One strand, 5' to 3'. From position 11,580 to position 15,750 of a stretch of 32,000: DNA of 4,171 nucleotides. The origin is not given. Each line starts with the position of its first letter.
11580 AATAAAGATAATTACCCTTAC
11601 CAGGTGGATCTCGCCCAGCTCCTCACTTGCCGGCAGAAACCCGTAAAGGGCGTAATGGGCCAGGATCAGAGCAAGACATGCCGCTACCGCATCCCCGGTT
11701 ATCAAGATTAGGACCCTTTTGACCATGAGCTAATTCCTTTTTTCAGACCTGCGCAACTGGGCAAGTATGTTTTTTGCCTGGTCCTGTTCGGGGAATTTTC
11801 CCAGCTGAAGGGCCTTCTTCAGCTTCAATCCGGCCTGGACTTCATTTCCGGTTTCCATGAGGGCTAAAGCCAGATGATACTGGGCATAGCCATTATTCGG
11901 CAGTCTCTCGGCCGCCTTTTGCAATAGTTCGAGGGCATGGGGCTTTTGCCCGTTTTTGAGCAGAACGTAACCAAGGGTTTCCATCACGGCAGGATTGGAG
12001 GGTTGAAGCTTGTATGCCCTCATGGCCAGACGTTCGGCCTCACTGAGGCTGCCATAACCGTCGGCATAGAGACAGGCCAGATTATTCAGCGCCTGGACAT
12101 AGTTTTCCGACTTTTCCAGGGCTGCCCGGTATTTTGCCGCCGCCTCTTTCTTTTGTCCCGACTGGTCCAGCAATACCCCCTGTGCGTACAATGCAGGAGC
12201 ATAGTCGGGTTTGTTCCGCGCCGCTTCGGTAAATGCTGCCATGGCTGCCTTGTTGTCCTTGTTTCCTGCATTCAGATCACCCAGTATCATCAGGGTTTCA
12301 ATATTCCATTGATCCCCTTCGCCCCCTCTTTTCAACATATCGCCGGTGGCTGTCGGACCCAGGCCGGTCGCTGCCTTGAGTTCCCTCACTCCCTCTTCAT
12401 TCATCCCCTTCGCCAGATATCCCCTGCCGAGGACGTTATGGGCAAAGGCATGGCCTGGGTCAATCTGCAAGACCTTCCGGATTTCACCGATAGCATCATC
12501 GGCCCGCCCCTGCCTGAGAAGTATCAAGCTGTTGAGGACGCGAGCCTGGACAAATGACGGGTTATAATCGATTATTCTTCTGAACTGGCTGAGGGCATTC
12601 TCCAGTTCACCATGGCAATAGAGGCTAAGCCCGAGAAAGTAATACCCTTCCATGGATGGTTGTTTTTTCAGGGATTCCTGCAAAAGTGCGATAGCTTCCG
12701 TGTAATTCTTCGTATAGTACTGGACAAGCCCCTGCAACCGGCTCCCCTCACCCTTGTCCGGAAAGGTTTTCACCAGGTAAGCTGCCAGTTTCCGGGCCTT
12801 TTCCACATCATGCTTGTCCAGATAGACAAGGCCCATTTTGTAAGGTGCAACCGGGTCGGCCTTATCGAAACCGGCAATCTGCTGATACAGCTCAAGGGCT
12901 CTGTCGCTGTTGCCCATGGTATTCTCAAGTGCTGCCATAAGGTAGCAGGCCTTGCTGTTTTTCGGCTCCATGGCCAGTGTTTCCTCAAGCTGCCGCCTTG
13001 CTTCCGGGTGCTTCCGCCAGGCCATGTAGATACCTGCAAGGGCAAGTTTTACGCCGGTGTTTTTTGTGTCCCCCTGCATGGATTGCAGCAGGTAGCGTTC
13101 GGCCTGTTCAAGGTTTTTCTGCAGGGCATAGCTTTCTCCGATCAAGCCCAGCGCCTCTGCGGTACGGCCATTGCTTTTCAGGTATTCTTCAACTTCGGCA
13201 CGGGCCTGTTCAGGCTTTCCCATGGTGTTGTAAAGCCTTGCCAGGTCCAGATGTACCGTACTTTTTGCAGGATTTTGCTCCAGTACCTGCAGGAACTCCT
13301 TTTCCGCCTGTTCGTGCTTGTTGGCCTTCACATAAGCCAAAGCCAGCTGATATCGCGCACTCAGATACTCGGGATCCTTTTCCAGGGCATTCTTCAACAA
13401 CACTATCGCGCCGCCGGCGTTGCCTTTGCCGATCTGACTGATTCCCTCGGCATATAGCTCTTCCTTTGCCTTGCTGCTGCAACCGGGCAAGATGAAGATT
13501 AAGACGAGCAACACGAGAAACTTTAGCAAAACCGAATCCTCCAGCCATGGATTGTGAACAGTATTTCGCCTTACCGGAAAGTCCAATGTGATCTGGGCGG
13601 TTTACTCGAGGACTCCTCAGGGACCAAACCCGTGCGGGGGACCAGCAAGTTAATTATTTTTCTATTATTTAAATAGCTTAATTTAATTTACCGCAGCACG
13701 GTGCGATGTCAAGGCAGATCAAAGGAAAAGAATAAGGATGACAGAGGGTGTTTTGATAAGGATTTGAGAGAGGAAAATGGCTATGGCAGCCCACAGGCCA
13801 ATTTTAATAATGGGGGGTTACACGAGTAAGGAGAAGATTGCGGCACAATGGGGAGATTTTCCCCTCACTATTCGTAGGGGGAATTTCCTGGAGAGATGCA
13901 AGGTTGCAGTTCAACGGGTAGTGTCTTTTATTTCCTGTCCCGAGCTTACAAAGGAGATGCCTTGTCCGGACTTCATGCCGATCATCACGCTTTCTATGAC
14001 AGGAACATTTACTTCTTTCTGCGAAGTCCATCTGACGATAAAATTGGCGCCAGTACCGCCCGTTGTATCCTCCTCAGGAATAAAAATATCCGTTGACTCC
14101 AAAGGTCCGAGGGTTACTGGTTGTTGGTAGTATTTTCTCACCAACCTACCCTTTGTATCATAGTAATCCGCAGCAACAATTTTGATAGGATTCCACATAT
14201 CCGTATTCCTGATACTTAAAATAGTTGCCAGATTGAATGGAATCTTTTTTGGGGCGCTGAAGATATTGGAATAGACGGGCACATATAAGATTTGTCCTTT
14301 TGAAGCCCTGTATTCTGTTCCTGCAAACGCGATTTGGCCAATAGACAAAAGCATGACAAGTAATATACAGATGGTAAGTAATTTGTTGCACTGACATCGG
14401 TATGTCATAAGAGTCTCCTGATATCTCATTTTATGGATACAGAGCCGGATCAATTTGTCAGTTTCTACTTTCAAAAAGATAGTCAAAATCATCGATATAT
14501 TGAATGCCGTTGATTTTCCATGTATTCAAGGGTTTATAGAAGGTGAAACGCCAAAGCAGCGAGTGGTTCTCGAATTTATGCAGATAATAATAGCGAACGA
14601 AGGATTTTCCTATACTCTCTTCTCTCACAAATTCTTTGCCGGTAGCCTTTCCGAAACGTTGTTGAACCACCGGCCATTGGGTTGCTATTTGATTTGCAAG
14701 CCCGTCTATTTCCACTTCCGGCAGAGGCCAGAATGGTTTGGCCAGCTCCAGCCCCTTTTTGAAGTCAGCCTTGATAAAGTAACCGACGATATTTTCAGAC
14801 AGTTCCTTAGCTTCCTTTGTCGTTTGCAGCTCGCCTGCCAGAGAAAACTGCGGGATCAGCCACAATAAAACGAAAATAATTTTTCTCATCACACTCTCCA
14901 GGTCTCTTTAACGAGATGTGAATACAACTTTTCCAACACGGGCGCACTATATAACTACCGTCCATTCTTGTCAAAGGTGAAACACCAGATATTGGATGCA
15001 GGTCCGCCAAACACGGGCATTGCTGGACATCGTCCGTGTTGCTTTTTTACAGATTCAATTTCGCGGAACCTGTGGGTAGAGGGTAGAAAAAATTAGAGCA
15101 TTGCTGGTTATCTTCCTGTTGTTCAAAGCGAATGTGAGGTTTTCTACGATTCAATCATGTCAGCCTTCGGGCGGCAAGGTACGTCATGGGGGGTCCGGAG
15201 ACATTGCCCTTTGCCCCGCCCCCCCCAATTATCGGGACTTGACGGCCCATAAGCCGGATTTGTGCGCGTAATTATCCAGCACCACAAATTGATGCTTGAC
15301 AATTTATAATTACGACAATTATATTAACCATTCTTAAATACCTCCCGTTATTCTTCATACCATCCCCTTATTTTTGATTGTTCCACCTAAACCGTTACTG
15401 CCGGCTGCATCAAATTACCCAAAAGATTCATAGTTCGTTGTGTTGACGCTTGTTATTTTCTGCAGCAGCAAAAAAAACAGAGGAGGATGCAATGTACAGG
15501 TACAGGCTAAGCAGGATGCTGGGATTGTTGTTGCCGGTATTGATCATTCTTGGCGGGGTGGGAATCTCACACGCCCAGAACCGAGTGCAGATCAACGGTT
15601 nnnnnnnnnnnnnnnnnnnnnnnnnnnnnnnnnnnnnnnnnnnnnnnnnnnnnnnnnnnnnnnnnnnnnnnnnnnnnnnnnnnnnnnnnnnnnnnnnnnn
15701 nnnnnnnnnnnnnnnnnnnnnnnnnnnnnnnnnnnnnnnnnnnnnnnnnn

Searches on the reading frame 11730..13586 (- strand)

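Call 6: search_protein_families(library=pfam, proteins=[window:11730-13586:-])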
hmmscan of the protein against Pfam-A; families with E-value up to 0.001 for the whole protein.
window:11730-13586:- (618 aa): 28 families (the best 25 are shown)
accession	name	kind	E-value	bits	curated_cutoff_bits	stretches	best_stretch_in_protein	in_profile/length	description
PF13432.12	TPR_16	-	1.2e-48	163.5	32.7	5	318-379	3-64/65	Tetratricopeptide repeat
PF14559.12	TPR_19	-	5.7e-42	142.3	25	5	53-106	3-56/68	Tetratricopeptide repeat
PF07719.23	TPR_2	-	6.2e-38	126.2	27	0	463-495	1-33/34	Tetratricopeptide repeat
PF13431.12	TPR_17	-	1.3e-30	103.5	24.4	0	63-95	1-33/34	Tetratricopeptide repeat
PF13428.12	TPR_14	-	1.8e-26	90.3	23.5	0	536-573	5-42/44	Tetratricopeptide repeat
PF00515.34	TPR_1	-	5.8e-21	73.8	27.8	0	77-106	3-32/34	Tetratricopeptide repeat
PF13424.12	TPR_12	-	6.8e-21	74.7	30.1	0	431-491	12-73/77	Tetratricopeptide repeat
PF24575.1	TPR_Slam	-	2.4e-19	70.1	35.2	1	44-98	50-104/104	Surface lipoprotein assembly modifier, N-terminal TPR repeats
PF13414.12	TPR_11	-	3.4e-19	68.7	26.8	1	54-87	7-40/42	TPR repeat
PF12895.13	ANAPC3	-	2.3e-18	66.7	27.2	2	293-371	3-81/82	Anaphase-promoting complex, cyclosome, subunit 3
PF13181.12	TPR_8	-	9.6e-18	63.2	25.7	0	76-107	2-33/34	Tetratricopeptide repeat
PF13174.12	TPR_6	-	1.6e-15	57.1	26.3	0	77-106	2-31/33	Tetratricopeptide repeat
PF14561.12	TPR_20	-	5e-15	56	25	1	61-109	8-58/90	Tetratricopeptide repeat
PF23914.1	TPR_CcmH_CycH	-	6.2e-14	52.6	42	1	136-238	43-148/158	Cytochrome c-type biogenesis protein H TPR domain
PF13371.12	TPR_9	-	1.4e-10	41.5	35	0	254-311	4-61/73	Tetratricopeptide repeat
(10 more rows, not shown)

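Call 13: search_protein_families(library=ncbifam, proteins=[window:11730-13586:-])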
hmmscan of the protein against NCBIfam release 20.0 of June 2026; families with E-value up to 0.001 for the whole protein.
window:11730-13586:- (618 aa): 32 families (the best 25 are shown)
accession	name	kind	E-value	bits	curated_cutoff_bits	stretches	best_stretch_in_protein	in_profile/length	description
TIGR02917.1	PEP_TPR_lipo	equivalog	1.8e-117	393.4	312.2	2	23-414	4-397/899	XrtA/PEP-CTERM system TPR-repeat protein PrsT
NF040959.1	MamA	equivalog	9.6e-43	146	200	4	223-347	49-174/204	magnetosome protein MamA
TIGR02521.1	type_IV_pilW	equivalog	5.8e-29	101.3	154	3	443-596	45-199/234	type IV pilus biogenesis/stability protein PilW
NF033762.1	social_mot_Tgl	equivalog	1.8e-26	93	225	4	446-587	48-191/252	social motility TPR repeat lipoprotein Tgl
NF033758.1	gliding_GltE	equivalog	3.6e-26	92.1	225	3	192-418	101-328/411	adventurous gliding motility TPR repeat lipoprotein GltE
NF008757.0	PRK11788.1-5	equivalog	1.6e-25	90.1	363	3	183-315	186-318/388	lipopolysaccharide assembly protein LapB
NF052415.1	T3SS_chap_SctY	equivalog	8.2e-24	84.2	70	2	38-137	3-105/106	type III secretion apparatus assembly chaperone SctY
NF033920.0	C39_PA2778_fam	equivalog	4.4e-19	68.9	150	2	442-529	169-255/255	PA2778 family cysteine peptidase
TIGR03939.1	PGA_TPR_OMP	equivalog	8.3e-19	67.3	366.65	2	182-310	400-526/800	poly-beta-1,6 N-acetyl-D-glucosamine export porin PgaA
TIGR02552.1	LcrH_SycD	equivalog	1.6e-18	66.7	104.8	1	205-285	46-126/136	SycD/LcrH family type III secretion system chaperone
NF002725.1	PRK02603.1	equivalog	1.9e-17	63.8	143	1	30-135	23-132/173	photosystem I assembly protein Ycf3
TIGR02795.1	tol_pal_ybgF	equivalog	2e-15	57.4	90.1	0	43-134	4-101/119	tol-pal system protein YbgF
NF008520.0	PRK11447.1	equivalog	4.8e-14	51.1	858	2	46-218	274-426/1157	cellulose synthase complex outer membrane protein BcsC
NF008755.0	PRK11788.1-3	equivalog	5.9e-13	48.9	430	1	191-315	194-318/388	lipopolysaccharide assembly protein LapB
NF047371.1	FlcA_CTERM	equivalog_domain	6.2e-13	48.1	300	0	286-341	480-536/646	periplasmic flagellar collar protein FlcA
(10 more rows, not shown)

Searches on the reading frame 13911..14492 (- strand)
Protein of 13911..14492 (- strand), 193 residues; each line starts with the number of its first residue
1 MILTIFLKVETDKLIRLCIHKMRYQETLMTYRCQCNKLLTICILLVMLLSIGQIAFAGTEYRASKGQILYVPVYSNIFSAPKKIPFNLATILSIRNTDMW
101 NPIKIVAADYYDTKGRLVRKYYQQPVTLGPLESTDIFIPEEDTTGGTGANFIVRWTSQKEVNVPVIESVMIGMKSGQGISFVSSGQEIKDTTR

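Call 6: search_protein_families(library=pfam, proteins=[window:13911-14492:-])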
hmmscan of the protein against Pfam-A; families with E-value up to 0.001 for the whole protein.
window:13911-14492:- (193 aa): 1 family
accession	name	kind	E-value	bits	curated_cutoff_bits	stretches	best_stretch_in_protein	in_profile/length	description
PF11322.13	DUF3124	-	3.4e-52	176.3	27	1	66-188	1-123/123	Protein of unknown function (DUF3124)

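Call 13: search_protein_families(library=ncbifam, proteins=[window:13911-14492:-])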
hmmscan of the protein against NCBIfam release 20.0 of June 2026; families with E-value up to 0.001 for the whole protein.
window:13911-14492:- (193 aa): 0 families

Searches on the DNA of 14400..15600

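Call 34: search_rna_families(source=window, start=14400, end=15600, threshold=evalue, max_evalue=1)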
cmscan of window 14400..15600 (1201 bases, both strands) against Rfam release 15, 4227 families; matches with E-value up to 1: 0.
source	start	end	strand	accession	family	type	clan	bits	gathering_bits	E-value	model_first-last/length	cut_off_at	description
